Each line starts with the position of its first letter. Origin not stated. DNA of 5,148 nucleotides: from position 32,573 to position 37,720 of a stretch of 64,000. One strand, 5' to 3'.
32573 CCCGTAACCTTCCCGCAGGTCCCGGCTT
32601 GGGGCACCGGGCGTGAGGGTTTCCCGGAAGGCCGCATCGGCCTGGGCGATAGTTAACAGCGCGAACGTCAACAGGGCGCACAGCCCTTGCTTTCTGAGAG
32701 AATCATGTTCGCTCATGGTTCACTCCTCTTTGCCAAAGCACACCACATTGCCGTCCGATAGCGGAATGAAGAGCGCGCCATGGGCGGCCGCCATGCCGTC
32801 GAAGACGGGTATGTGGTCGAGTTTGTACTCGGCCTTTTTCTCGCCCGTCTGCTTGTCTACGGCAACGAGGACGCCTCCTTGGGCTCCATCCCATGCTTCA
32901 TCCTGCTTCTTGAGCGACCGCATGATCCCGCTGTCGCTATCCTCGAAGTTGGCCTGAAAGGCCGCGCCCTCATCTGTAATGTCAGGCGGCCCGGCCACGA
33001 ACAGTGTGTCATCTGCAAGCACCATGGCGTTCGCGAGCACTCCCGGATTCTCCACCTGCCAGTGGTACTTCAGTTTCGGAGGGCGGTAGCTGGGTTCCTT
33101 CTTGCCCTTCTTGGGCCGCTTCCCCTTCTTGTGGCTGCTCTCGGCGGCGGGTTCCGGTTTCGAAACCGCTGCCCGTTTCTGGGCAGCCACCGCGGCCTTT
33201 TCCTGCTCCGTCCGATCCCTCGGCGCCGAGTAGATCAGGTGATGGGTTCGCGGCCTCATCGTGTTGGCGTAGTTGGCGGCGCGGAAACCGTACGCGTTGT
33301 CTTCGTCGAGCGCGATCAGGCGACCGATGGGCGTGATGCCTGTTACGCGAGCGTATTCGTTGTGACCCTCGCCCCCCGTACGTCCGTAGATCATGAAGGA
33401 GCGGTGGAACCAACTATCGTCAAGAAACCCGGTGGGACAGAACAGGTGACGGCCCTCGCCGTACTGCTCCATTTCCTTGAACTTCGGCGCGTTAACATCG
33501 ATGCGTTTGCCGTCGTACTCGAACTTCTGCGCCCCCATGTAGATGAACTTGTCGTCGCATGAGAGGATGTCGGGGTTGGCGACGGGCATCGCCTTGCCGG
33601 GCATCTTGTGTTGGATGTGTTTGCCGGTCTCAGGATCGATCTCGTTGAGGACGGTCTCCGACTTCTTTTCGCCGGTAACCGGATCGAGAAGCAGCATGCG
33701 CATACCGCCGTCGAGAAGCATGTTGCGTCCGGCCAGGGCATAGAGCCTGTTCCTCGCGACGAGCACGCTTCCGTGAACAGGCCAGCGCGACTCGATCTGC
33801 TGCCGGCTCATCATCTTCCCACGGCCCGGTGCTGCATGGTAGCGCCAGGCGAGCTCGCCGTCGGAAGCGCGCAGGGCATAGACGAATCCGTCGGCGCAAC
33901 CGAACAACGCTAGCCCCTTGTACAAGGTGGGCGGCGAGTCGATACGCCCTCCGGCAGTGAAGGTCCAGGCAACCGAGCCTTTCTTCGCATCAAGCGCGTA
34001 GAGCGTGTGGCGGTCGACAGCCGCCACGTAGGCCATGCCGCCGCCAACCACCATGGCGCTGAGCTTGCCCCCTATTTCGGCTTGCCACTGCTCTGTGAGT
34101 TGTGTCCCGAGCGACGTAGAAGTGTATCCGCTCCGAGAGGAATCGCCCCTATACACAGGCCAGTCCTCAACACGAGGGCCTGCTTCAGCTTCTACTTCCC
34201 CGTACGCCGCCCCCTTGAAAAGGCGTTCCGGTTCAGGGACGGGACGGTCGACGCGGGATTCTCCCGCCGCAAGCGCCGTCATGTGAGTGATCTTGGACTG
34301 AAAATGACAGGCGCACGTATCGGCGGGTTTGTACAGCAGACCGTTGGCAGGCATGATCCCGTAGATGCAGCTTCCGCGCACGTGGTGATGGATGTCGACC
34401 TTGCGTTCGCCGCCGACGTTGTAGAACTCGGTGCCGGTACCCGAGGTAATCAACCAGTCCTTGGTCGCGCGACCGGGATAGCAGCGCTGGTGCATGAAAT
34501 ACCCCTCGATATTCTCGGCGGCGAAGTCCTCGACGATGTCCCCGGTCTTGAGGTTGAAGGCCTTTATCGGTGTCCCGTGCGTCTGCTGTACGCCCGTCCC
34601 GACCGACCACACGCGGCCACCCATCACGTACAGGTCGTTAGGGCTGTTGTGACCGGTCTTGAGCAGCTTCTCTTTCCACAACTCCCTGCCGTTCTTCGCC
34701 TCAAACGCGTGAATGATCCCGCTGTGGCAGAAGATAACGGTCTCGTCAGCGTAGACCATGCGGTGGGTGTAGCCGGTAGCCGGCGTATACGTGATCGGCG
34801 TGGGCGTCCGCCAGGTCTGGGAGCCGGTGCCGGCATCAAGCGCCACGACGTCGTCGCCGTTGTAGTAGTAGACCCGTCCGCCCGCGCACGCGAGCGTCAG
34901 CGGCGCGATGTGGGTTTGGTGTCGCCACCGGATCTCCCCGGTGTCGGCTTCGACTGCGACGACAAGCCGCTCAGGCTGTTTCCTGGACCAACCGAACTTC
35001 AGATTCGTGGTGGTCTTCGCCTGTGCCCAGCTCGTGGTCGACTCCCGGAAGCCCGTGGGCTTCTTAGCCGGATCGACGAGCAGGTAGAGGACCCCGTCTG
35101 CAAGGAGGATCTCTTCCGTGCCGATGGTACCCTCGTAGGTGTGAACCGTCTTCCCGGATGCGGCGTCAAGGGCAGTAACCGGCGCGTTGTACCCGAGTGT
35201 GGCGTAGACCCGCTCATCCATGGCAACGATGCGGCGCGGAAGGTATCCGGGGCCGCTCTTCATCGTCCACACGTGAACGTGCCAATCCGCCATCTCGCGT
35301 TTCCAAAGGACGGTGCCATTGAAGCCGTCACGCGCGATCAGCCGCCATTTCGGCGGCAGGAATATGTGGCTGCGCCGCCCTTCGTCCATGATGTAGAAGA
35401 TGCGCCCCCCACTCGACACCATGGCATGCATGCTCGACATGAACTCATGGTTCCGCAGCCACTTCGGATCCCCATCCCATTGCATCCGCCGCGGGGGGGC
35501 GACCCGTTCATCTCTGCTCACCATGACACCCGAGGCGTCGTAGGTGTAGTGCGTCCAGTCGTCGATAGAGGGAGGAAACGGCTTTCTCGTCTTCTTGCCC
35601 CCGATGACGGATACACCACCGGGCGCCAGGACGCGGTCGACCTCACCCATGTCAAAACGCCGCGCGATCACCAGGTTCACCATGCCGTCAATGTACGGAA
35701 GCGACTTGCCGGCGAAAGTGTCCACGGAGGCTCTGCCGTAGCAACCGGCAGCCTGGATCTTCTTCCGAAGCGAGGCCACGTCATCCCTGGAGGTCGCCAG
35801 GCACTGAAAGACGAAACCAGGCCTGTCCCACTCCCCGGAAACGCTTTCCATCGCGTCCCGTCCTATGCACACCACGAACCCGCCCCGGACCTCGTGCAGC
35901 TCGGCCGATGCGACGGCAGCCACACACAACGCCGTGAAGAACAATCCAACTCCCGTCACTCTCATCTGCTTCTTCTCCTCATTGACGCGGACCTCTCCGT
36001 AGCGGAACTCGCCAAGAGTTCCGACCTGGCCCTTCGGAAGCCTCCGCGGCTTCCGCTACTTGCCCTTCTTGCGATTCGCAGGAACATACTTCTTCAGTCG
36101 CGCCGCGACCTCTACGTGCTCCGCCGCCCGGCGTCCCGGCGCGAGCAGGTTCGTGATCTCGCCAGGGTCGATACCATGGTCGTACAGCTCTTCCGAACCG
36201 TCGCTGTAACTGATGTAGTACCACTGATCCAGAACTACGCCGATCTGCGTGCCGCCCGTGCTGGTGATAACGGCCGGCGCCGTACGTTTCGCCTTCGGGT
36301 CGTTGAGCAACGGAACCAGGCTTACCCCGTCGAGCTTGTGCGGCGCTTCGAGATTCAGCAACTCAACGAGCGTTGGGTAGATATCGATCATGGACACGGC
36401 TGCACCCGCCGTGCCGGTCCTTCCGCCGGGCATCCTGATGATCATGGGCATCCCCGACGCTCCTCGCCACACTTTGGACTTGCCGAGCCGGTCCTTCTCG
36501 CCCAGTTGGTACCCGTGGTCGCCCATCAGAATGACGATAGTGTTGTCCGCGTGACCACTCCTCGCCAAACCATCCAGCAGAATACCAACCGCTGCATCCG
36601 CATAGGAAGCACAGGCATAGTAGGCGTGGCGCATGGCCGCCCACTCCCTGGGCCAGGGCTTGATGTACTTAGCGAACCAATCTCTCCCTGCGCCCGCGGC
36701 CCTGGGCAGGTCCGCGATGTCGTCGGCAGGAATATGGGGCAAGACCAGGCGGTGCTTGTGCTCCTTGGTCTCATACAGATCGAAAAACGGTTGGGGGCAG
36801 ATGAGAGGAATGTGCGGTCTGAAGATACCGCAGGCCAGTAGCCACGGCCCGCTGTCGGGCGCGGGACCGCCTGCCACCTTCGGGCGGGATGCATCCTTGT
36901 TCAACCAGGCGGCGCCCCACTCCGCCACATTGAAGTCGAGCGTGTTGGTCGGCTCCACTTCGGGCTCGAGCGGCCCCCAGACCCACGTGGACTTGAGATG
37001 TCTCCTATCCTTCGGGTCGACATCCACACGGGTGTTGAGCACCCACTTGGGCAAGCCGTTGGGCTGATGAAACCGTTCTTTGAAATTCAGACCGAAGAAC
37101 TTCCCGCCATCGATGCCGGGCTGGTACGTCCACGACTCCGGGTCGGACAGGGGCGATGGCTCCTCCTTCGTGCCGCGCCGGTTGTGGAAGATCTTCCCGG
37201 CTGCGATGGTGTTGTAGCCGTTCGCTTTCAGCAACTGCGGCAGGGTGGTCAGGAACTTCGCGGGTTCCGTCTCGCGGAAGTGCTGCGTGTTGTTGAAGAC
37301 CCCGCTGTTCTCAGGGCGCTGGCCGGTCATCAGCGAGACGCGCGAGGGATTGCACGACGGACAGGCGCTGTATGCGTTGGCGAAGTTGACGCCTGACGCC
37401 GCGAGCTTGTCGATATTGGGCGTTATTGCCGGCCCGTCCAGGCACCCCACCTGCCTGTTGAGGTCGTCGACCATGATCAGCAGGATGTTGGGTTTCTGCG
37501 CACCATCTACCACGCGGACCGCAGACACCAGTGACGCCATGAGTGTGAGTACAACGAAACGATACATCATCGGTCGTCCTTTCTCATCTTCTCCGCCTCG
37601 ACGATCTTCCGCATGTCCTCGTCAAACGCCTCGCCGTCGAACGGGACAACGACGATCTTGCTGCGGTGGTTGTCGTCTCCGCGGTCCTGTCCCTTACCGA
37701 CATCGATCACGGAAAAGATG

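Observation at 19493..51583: Five large exported paralogs (methyltransferase-like Rossmann domain + two PQQ/BamB-like propellers + conserved His/Cys cluster) interleaved with sulfatases and fucosidases: a candidate uncharacterised glycan-processing family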

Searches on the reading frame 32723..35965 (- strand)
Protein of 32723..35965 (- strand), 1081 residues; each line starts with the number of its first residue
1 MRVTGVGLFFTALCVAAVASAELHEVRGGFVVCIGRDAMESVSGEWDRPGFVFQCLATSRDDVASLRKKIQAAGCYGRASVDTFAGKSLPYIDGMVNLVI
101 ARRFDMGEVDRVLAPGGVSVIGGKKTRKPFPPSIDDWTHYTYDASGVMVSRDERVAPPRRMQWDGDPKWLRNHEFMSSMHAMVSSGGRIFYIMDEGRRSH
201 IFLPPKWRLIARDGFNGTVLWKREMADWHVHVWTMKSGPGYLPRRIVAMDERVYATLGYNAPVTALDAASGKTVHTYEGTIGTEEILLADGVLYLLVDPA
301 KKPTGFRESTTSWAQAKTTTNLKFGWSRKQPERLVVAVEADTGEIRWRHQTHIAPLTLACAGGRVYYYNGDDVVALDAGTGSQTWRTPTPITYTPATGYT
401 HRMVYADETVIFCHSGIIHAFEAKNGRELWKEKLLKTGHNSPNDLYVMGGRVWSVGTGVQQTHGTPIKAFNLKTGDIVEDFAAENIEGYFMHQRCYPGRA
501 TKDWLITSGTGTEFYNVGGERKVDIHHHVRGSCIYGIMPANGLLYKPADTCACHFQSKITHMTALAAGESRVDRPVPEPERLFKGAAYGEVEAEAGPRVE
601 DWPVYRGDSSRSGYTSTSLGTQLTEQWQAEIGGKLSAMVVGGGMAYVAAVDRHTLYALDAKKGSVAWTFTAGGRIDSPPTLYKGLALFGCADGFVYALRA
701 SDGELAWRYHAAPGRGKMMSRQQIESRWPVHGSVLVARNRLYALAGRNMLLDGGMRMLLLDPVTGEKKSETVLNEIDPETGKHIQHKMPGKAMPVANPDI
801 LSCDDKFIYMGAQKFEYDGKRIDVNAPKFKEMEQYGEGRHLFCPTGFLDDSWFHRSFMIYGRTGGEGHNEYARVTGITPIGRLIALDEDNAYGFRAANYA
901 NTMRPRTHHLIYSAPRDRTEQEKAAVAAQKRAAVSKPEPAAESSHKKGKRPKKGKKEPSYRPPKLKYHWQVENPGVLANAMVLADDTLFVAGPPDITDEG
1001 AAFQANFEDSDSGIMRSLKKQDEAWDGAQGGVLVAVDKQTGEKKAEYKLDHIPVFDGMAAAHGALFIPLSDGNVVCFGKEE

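Call 3: search_protein_families(library=pfam, proteins=[window:32723-35965:-], max_evalue=0.01)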
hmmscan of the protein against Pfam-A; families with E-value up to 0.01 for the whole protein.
window:32723-35965:- (1081 aa): 4 families
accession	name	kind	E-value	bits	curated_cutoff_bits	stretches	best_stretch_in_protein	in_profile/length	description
PF13360.13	PQQ_2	-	7.6e-32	111.3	27.6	2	625-770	15-143/233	Outer membrane protein assembly factor BamB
PF13570.13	Beta-prop_ACSF4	-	1.4e-16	61.3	133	1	626-725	42-142/329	Beta-alanine-activating enzyme, beta-propeller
PF01011.28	PQQ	-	3.2e-10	39.8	26.7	0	631-682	536-587/595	Glucose/ethanol/alcohol dehydrogenase, beta-propeller domain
PF25293.1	Beta-prop_EMC1_N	-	4.4e-07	30.2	34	1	334-481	42-193/219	EMC1 N-terminal beta-propeller domain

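Call 4: search_protein_families(library=ncbifam, proteins=[window:32723-35965:-], max_evalue=0.01)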
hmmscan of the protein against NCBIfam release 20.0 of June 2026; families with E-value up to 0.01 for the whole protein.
window:32723-35965:- (1081 aa): 7 families
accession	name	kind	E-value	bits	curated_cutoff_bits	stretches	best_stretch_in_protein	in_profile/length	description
TIGR03300.1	assembly_YfgL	equivalog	3.8e-22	78.5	285.2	2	624-711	86-173/377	outer membrane protein assembly factor BamB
NF008351.0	PRK11138.1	equivalog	6.3e-15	54.6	423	1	634-710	111-187/394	outer membrane protein assembly factor BamB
TIGR03075.1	PQQ_enz_alc_DH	subfamily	2.8e-12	46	480.05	2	633-712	60-149/530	PQQ-dependent dehydrogenase, methanol/ethanol family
TIGR04528.1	acido_non_PQQ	subfamily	9e-12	44.5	650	2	599-712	3-131/493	acido-empty-quinoprotein group A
NF053615.1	SerThrKinAfsKStmc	equivalog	3.7e-11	42.4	1300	2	633-710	696-771/809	protein serine/threonine kinase AfsK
NF041516.1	PA2928_fam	subfamily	2.8e-07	30.2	70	1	333-385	69-125/376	PA2928 family protein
TIGR03074.1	PQQ_membr_DH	subfamily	0.00093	17.1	832.65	0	417-451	722-756/783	membrane-bound PQQ-dependent dehydrogenase, glucose/quinate/shikimate family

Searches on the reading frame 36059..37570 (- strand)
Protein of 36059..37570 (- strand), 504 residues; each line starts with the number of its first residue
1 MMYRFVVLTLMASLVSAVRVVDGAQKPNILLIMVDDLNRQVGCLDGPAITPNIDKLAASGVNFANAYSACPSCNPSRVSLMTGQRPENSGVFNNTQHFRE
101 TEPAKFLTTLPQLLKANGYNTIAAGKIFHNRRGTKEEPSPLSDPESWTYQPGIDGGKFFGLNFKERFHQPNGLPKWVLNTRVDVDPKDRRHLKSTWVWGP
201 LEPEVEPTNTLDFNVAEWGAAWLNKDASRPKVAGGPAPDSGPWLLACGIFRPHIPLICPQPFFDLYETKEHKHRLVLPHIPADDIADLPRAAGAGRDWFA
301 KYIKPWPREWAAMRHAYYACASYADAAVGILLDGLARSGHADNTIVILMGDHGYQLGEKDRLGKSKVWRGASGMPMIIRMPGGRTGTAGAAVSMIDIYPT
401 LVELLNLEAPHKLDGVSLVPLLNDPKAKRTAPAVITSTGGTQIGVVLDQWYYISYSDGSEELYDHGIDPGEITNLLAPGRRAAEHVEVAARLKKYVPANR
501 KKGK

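Call 6: search_protein_families(library=pfam, proteins=[window:36059-37570:-], max_evalue=0.001)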
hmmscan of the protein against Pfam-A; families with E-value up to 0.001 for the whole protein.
window:36059-37570:- (504 aa): 4 families
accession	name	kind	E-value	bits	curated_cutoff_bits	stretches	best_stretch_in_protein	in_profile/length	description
PF00884.28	Sulfatase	-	4.1e-43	148.2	25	1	27-406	1-300/301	Sulfatase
PF01663.27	Phosphodiest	-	3e-12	47.2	23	1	49-106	19-77/342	Type I phosphodiesterase / nucleotide pyrophosphatase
PF16347.10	SGSH_C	-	8e-09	36.3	29.3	1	364-496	8-148/154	N-sulphoglucosamine sulphohydrolase, C-terminal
PF02995.22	DUF229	-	1.4e-05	24.4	25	1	311-362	300-351/496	Protein of unknown function (DUF229)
